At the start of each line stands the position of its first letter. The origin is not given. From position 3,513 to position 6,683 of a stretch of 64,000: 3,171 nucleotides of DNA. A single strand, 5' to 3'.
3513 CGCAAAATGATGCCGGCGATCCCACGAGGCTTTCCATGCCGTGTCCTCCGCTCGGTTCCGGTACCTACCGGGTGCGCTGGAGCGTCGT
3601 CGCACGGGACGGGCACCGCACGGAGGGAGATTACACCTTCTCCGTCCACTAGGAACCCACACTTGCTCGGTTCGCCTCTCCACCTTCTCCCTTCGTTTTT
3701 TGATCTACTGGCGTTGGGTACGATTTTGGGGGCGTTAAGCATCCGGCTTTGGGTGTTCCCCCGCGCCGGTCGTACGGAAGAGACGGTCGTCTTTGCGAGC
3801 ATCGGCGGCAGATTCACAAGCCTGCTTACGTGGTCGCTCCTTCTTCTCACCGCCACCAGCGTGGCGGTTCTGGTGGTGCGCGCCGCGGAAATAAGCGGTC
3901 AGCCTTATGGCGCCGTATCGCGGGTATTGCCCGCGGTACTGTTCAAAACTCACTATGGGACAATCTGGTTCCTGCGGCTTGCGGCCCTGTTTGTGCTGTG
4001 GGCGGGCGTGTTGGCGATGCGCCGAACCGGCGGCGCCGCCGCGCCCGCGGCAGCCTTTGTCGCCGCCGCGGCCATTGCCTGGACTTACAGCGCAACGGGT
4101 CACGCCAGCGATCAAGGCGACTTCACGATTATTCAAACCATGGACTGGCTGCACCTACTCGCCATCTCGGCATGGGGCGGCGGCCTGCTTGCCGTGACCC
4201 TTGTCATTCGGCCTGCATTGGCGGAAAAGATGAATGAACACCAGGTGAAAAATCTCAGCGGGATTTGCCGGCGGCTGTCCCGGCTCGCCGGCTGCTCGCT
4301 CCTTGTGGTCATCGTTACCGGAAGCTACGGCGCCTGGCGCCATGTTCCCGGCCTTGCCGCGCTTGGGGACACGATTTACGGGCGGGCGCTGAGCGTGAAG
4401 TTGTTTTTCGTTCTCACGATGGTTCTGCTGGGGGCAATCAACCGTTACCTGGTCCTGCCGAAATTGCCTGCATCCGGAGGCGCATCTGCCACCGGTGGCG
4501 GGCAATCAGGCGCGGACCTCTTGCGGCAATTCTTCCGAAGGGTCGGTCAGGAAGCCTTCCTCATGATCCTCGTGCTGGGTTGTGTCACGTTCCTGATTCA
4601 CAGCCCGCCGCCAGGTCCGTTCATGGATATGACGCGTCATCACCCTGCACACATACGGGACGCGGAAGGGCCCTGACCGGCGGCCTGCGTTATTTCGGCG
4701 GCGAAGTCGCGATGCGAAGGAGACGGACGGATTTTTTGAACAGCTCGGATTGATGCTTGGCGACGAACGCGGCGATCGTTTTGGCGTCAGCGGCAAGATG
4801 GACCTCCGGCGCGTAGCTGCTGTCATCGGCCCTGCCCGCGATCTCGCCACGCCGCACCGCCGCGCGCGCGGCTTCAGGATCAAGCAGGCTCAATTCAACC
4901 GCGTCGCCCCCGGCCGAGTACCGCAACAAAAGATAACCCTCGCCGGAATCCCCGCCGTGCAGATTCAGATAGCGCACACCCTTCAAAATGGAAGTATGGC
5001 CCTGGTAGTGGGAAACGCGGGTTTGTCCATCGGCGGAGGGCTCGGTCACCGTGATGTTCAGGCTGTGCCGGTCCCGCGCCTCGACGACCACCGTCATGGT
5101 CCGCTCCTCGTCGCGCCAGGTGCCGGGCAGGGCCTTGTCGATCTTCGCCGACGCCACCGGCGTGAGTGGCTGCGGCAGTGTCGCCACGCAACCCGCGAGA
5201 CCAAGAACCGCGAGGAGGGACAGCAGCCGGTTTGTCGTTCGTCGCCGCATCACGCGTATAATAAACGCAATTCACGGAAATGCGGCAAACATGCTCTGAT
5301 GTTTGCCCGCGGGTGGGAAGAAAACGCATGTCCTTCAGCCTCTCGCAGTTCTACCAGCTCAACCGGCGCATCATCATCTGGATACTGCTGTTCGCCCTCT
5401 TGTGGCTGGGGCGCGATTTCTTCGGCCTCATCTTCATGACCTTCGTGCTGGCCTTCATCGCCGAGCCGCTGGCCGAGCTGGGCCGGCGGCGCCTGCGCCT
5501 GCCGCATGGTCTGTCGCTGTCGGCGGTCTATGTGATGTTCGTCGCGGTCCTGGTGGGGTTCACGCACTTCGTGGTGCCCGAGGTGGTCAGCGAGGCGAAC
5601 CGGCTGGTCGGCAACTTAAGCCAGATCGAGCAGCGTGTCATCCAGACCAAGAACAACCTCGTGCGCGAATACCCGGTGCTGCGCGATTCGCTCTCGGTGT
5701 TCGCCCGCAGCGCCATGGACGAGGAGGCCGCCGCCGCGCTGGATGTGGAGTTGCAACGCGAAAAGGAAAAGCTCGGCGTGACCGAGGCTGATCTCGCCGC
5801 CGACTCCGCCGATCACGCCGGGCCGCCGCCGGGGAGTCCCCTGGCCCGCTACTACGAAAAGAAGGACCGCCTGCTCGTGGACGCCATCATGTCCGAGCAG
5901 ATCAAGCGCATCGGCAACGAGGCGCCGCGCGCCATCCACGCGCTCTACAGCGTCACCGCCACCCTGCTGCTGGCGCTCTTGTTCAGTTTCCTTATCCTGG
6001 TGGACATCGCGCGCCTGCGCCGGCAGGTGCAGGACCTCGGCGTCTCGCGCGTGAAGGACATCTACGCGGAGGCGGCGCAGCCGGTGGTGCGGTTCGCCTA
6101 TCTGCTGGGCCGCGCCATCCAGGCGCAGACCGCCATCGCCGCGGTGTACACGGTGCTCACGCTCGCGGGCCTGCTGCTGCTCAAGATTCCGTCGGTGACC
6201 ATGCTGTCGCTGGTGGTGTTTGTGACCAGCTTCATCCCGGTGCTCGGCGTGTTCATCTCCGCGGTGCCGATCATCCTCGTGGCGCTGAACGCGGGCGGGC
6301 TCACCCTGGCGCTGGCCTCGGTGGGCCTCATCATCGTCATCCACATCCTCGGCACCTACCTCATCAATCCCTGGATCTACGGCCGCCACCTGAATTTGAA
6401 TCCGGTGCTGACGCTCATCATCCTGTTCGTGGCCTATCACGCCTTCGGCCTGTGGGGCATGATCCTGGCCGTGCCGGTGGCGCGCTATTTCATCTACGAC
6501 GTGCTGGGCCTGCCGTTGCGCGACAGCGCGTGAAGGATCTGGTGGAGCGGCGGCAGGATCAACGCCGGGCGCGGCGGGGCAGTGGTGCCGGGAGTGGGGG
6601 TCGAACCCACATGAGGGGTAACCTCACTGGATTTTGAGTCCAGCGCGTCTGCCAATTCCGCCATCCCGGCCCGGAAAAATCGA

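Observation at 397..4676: Candidate redox-regulated two-membrane copper import system: RegBA divergent from a His1 barrel, CopC and CopD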

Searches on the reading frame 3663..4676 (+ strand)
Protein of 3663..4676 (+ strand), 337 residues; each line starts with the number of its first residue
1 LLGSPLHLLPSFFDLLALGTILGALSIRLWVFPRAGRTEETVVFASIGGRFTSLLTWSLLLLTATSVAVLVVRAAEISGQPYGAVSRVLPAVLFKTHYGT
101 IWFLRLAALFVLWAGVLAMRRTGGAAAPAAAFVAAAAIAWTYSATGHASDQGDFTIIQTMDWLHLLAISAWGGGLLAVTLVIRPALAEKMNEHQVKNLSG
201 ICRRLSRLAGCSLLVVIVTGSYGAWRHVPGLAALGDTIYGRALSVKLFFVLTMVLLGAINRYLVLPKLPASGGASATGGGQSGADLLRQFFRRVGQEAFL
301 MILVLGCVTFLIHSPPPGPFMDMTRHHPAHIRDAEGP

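Call 4: search_protein_families(library=pfam, proteins=[window:3663-4676:+], max_evalue=0.01)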
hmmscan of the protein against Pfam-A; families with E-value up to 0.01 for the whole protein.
window:3663-4676:+ (337 aa): 2 families
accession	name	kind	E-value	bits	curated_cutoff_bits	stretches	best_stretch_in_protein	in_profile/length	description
PF05425.18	CopD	-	2.5e-16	60.4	32.1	1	201-311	3-105/105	Copper resistance protein D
PF13664.11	DUF4149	-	0.0001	23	24.6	1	166-267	1-92/102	Domain of unknown function (DUF4149)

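Call 8: search_protein_families(library=ncbifam, proteins=[window:3663-4676:+], max_evalue=0.01)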
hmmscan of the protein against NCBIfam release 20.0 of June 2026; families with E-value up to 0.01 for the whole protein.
window:3663-4676:+ (337 aa): 1 family
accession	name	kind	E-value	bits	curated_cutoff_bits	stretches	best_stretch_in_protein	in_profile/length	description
NF033808.0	copper_CopD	equivalog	1.1e-33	117.1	195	1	13-314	10-292/295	copper homeostasis membrane protein CopD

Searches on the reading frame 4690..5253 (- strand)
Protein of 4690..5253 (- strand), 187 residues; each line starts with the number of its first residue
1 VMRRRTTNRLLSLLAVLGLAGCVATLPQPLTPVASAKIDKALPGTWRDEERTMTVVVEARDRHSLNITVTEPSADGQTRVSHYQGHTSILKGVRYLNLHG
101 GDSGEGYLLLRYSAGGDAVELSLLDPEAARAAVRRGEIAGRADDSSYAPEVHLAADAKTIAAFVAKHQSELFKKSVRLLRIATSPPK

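Call 4: search_protein_families(library=pfam, proteins=[window:4690-5253:-], max_evalue=0.01)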
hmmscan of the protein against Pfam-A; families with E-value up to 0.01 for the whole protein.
window:4690-5253:- (187 aa): 0 families

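Call 8: search_protein_families(library=ncbifam, proteins=[window:4690-5253:-], max_evalue=0.01)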
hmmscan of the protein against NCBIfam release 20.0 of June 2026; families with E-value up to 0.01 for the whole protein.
window:4690-5253:- (187 aa): 0 families

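Call 51: search_protein_families(library=pfam, proteins=[window:4690-5253:-], max_evalue=1)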
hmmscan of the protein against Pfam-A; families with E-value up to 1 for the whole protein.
window:4690-5253:- (187 aa): 1 family
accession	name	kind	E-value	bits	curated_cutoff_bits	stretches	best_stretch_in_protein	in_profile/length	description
PF11423.14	Repressor_Mnt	-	0.065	13.5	20.9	1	165-176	8-19/28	Regulatory protein Mnt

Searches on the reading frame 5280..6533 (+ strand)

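Call 4: search_protein_families(library=pfam, proteins=[window:5280-6533:+], max_evalue=0.01)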
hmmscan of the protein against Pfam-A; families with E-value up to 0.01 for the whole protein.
window:5280-6533:+ (417 aa): 1 family
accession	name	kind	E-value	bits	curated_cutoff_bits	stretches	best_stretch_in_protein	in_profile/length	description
PF01594.21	AI-2E_transport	-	6.6e-46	157.4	34.3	2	200-401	118-316/327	AI-2E family transporter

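Call 8: search_protein_families(library=ncbifam, proteins=[window:5280-6533:+], max_evalue=0.01)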
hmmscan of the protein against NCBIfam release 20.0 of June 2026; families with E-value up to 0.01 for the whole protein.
window:5280-6533:+ (417 aa): 3 families
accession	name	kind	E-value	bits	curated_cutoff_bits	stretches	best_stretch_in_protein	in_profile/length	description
TIGR02872.1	spore_ytvI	equivalog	3.5e-22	79.3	198.15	2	211-397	143-325/341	sporulation integral membrane protein YtvI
NF008930.0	PRK12287.1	subfamily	3.7e-08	33.4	318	1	226-401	148-318/344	AI-2E family transporter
NF045801.1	efflux_ABUW_0982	equivalog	3.5e-07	29.5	675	1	223-403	156-335/392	chloramphenicol efflux transporter CxpE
